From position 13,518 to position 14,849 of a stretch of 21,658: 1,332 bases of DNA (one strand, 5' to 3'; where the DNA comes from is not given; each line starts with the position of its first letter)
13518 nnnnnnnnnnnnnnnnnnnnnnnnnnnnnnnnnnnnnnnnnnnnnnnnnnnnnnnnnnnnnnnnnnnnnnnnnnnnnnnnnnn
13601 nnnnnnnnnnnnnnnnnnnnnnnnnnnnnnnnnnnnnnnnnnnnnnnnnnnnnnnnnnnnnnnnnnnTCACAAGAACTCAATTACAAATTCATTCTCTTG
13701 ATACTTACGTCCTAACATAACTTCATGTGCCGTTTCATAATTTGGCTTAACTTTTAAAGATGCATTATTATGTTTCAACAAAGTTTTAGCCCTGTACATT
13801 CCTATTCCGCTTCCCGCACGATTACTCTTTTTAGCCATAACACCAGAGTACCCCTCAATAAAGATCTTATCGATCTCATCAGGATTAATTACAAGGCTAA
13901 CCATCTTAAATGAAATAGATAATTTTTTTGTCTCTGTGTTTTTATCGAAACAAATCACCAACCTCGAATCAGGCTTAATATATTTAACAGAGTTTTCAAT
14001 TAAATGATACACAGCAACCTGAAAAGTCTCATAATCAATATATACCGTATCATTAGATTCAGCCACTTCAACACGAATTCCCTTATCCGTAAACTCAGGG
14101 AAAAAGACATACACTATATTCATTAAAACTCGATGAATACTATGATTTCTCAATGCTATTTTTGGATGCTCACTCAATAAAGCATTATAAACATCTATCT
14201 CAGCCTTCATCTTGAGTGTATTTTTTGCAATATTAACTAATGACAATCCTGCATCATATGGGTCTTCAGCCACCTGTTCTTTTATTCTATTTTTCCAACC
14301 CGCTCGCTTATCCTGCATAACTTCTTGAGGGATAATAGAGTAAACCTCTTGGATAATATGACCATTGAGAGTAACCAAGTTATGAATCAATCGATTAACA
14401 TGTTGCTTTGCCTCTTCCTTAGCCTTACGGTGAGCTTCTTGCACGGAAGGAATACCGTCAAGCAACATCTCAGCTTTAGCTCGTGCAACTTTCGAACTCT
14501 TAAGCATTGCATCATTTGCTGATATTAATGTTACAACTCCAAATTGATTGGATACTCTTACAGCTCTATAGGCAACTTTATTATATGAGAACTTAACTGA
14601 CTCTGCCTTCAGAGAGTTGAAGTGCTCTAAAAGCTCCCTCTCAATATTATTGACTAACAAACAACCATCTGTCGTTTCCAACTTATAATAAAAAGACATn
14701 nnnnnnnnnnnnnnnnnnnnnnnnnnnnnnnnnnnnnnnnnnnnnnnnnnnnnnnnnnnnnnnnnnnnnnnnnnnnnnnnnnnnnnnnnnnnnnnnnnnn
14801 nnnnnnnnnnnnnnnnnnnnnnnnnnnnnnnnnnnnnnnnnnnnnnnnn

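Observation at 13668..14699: Soluble histidine-kinase-like ATPase with an uncharacterised N-terminal region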

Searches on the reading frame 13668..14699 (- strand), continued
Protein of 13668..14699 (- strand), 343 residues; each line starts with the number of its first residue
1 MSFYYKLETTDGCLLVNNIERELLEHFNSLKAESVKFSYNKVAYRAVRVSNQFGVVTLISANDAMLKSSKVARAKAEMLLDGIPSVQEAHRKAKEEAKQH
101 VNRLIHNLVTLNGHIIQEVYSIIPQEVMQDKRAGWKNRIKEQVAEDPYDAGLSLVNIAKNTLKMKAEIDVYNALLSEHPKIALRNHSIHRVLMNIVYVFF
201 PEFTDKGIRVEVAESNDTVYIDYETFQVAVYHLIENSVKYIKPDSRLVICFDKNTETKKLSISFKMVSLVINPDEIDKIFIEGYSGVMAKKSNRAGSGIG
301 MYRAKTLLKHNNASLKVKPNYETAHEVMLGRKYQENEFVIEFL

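Call 70: get_annotated_region(hit=H17, flank=7000)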
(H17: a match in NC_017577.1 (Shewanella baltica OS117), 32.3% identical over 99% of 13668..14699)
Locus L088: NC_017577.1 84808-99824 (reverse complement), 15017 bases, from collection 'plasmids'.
description: Shewanella baltica OS117 plasmid pSBAL11701, complete sequence
organism: Shewanella baltica OS117 (NCBI taxid 693970)
taxonomy: Bacteria; Pseudomonadota; Gammaproteobacteria; Alteromonadales; Shewanellaceae; Shewanella; Shewanella baltica; Shewanella baltica OS117
host: -; source: -; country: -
typing (MOB-suite, as given by PLSDB): conjugative; replicon rep_cluster_1435; relaxase MOBH; mating-pair formation MPF_F
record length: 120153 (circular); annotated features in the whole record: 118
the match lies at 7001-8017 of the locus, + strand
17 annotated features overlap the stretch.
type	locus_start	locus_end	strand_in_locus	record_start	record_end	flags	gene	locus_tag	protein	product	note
CDS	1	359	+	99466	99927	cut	-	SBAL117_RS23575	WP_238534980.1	hypothetical protein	-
CDS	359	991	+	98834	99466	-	-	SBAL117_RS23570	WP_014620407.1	hypothetical protein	-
CDS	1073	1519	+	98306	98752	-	-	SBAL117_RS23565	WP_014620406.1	diadenylate cyclase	-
CDS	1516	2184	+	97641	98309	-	-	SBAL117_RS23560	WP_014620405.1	hypothetical protein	-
CDS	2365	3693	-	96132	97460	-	-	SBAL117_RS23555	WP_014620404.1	DUF3560 domain-containing protein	-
CDS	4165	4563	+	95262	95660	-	-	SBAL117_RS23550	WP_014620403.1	H-NS family nucleoid-associated regulatory protein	GO:0006355 - regulation of DNA-templated transcription [Evidence IEA]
CDS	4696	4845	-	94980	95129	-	-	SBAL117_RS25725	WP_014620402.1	hypothetical protein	-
CDS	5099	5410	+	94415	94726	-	-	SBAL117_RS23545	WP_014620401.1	type II toxin-antitoxin system HigB family toxin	GO:0090304 - nucleic acid metabolic process [Evidence IEA]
CDS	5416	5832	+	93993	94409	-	-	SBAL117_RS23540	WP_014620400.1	transcriptional regulator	-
CDS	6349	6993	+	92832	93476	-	-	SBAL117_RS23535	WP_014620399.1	putative two-component system response regulatory protein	-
CDS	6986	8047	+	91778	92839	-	-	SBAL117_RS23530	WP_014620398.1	ATP-binding protein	-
CDS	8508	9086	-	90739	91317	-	-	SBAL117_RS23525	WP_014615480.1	DUF2913 family protein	-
CDS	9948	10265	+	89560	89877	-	-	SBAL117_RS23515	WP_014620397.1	hypothetical protein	-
CDS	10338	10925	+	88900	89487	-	-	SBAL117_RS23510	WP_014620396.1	hypothetical protein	-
CDS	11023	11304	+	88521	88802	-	-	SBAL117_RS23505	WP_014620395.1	hypothetical protein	-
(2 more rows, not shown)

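Call 71: search_protein_families(library=pfam, proteins=[L059:2-682:+, L059:666-1880:+, L059:3674-4747:+, L059:4761-8039:+, L009:733-3861:+, L009:5943-7487:+, L041:5512-7143:+, L041:8917-10197:+, L041:11321-14458:+, L056:7314-8384:+], max_evalue=0.00001)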
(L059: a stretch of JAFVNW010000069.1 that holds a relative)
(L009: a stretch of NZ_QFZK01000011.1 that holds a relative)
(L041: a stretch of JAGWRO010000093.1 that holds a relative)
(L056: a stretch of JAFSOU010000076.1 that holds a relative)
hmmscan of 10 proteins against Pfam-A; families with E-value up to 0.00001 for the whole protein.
L059:2-682:+ (226 aa): 2 families
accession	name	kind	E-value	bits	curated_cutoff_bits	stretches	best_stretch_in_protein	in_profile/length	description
PF06250.17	YhcG_C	-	2.5e-60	203.3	32.5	1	63-215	2-154/157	YhcG PDDEXK nuclease domain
PF17761.7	DUF1016_N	-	7.7e-08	33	32.8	1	1-37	101-137/137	DUF1016 N-terminal domain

L059:666-1880:+ (404 aa): 1 family
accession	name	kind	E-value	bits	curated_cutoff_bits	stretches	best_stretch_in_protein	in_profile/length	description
PF01420.25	Methylase_S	-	4.7e-24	85.9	22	2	6-179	3-164/168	Type I restriction modification DNA specificity domain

L059:3674-4747:+ (357 aa): 2 families
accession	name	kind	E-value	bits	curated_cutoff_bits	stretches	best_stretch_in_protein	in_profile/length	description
PF17761.7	DUF1016_N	-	1.5e-48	164.8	32.8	1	23-159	2-137/137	DUF1016 N-terminal domain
PF06250.17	YhcG_C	-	2.1e-44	151.6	32.5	1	188-332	3-148/157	YhcG PDDEXK nuclease domain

L059:4761-8039:+ (1092 aa): 4 families
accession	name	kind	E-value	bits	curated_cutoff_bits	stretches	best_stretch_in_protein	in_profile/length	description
PF18766.7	SWI2_SNF2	-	7.6e-65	219.1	26.7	1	290-544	1-220/221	SWI2/SNF2 ATPase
PF04313.20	HSDR_N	-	9.1e-40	137.1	25.1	1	3-226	2-196/198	Type I restriction enzyme R protein N terminus (HSDR_N)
PF04851.21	ResIII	-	2.9e-20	73.3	22.5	1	286-472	3-162/164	Type III restriction enzyme, res subunit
PF22679.2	T1R_D3-like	-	2.1e-18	67.7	27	1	652-733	79-156/158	Type I restriction enzyme subunit R domain 3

L009:733-3861:+ (1042 aa): 5 families
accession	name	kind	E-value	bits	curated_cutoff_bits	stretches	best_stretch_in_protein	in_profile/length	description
PF18766.7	SWI2_SNF2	-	2.7e-49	168.3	26.7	1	268-475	1-188/221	SWI2/SNF2 ATPase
PF22679.2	T1R_D3-like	-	8.3e-47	160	27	1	571-730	1-158/158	Type I restriction enzyme subunit R domain 3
PF12008.13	EcoR124_C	-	1.3e-35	123.8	23.1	1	754-1033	2-260/260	Type I restriction and modification enzyme - subunit R C terminal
PF04851.21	ResIII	-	1.2e-30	107.1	22.5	1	264-439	3-163/164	Type III restriction enzyme, res subunit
PF04313.20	HSDR_N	-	2.5e-17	63.9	25.1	1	86-210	75-196/198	Type I restriction enzyme R protein N terminus (HSDR_N)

L009:5943-7487:+ (514 aa): 3 families
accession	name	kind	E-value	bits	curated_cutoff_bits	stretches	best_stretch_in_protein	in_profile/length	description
PF08245.18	Mur_ligase_M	-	2.5e-17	63.9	24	1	138-347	1-200/200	Mur ligase middle domain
PF02875.26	Mur_ligase_C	-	3.8e-16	60.5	28.4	1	384-498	8-127/127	Mur ligase, glutamate ligase domain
PF01225.30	Mur_ligase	-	1.7e-14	54.4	21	1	24-130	1-92/95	Mur ligase family, catalytic domain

L041:5512-7143:+ (543 aa): 2 families
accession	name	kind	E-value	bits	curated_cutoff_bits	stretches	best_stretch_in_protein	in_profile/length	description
PF02384.22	N6_Mtase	-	2.2e-91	306.9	20.4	1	173-505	2-311/311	N-6 DNA Methylase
PF12161.14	HsdM_N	-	7.1e-19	69.2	24.5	1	16-127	2-99/135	HsdM N-terminal domain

L041:8917-10197:+ (426 aa): 1 family
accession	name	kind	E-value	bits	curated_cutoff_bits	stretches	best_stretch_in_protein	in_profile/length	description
PF01420.25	Methylase_S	-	6.9e-29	101.6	22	2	2-186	2-168/168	Type I restriction modification DNA specificity domain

L041:11321-14458:+ (1045 aa): 5 families
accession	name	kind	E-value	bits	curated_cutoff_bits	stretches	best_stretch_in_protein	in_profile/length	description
PF11867.13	T1RH-like_C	-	1.6e-70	238.5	26.8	1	714-1036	1-326/329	Type I restriction enzyme HindI endonuclease subunit-like, C-terminal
PF18766.7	SWI2_SNF2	-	1.5e-69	234.4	26.7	1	301-538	1-220/221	SWI2/SNF2 ATPase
PF04313.20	HSDR_N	-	4.9e-30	105.3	25.1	1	45-240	3-194/198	Type I restriction enzyme R protein N terminus (HSDR_N)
PF22679.2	T1R_D3-like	-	1.5e-18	68.1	27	1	626-697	83-156/158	Type I restriction enzyme subunit R domain 3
PF04851.21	ResIII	-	6.4e-14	52.6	22.5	1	309-474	11-163/164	Type III restriction enzyme, res subunit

L056:7314-8384:+ (356 aa): 2 families
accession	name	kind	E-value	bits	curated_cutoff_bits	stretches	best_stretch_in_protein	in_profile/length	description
PF17761.7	DUF1016_N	-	1.2e-47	161.8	32.8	1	23-158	2-137/137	DUF1016 N-terminal domain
PF06250.17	YhcG_C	-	5.9e-44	150.1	32.5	1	187-331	3-148/157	YhcG PDDEXK nuclease domain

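Call 93: search_protein_representatives(alignment_id=A1)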
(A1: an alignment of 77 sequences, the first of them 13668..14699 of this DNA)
Query: 77 sequences, 343 profile positions. Proteins with E-value up to 0.001 (for the whole library): 87911; up to 1e-10: 2630; up to 1e-30: 470. The best 150 are listed.
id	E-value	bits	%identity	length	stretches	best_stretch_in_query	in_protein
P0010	3.4e-132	457.0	-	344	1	2-339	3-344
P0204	3.2e-118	411.0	-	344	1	3-341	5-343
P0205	6.4e-118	410.0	-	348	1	2-341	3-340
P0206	1.8e-117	408.5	-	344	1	2-338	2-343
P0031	1.5e-116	405.5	-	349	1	7-340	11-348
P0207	4.8e-116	403.9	-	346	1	3-341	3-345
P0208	2.2e-111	388.5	-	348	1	3-340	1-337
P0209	2.3e-111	388.5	-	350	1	1-341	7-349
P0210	6.9e-110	383.6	-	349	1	1-342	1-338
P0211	1.7e-109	382.3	-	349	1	2-341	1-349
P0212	3.9e-109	381.1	-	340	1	6-341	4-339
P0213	1.4e-108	379.3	-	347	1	2-341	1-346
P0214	9.1e-108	376.6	-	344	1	3-340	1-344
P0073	1.2e-107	376.2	-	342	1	2-341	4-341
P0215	9.4e-107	373.3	-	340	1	4-340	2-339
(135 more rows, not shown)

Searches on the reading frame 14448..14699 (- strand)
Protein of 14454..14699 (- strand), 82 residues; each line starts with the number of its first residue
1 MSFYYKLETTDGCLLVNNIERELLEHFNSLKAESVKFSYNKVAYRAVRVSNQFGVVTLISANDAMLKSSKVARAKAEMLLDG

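Call 52: search_protein_families(library=pfam, proteins=[window:14454-14699:-], max_evalue=10)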
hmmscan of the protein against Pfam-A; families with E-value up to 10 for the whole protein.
seq(82 aa): 1 family
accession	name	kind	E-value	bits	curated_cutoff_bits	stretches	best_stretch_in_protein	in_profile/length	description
PF00936.24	BMC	-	0.096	13.1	24.5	1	53-77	8-32/75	BMC domain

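Call 60: predict_structure(alignment_id=A3)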
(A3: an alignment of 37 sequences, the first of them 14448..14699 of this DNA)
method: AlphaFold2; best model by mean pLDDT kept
length: 84 residues; sequences in the alignment: 37
mean_pLDDT: 94.9   pTM: 0.84
mean pLDDT of the five models: 94.9, 94.2, 93.9, 93.5, 93.0
residues with pLDDT >= 90: 80; 70-90: 3; 50-70: 1; < 50: 0
segments of 3 or more residues with pLDDT < 50: none
pLDDT, mean of each block of 10 residues (from residue 1): 90 96 96 95 96 97 95 96 89
secondary structure, 60 per line:
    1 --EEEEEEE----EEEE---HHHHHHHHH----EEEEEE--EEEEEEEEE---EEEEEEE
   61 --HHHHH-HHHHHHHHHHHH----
elements in order: E3-9 E14-17 H21-29 E34-39 E42-50 E54-60 H63-67 H69-80

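Call 82: fold_search(model_id=the predicted structure, library=viral)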
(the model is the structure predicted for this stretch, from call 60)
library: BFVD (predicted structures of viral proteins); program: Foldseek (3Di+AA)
matches with E <= 10: 987; with E <= 0.001: 0
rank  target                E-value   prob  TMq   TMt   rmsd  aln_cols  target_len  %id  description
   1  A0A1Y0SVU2            2.1e-02  1.00  0.44  0.42   8.1        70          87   13  Uncharacterized protein [Pseudomonas phage Phabio]
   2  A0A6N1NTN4            3.3e-02  0.99  0.44  0.37   5.2        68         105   10  Putative orfan [Tupanvirus soda lake]
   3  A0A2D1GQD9            4.0e-02  0.60  0.26  0.30   9.3        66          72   17  (no name in the UniProt tables at hand)
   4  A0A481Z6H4            4.4e-02  0.41  0.31  0.18   8.5       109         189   16  Synaptobrevin [Pithovirus LCPAC302]
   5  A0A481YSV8            7.1e-02  0.44  0.23  0.24  10.0        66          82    6  Uncharacterized protein [Marseillevirus LCMAC101]
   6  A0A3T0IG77            8.0e-02  0.44  0.25  0.22   8.6        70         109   18  (no name in the UniProt tables at hand)
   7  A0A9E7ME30            8.0e-02  0.35  0.25  0.26  10.6        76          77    5  (no name in the UniProt tables at hand)
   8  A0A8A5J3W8            8.5e-02  0.75  0.41  0.09   6.0        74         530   14  (no name in the UniProt tables at hand)
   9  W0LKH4                8.5e-02  0.23  0.23  0.22  10.2        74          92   12  (no name in the UniProt tables at hand)
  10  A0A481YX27            8.5e-02  0.21  0.22  0.12  14.5        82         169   11  SWIB/MDM2 domain protein [Marseillevirus LCMAC201]
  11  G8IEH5                1.0e-01  0.23  0.24  0.26  10.2        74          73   11  Uncharacterized protein [Mycobacterium phage Bongo]
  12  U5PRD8                1.1e-01  0.54  0.28  0.33   8.9        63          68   19  Uncharacterized protein [Cyanophage PP]
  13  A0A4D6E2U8            1.1e-01  0.35  0.24  0.29   9.8        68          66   15  Uncharacterized protein [Gordonia phage GodonK]
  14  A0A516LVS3            1.1e-01  0.47  0.27  0.28  11.8        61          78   10  (no name in the UniProt tables at hand)
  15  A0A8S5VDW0            1.2e-01  0.25  0.24  0.26  10.9        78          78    8  Uncharacterized protein [Siphoviridae sp. ctGa111]
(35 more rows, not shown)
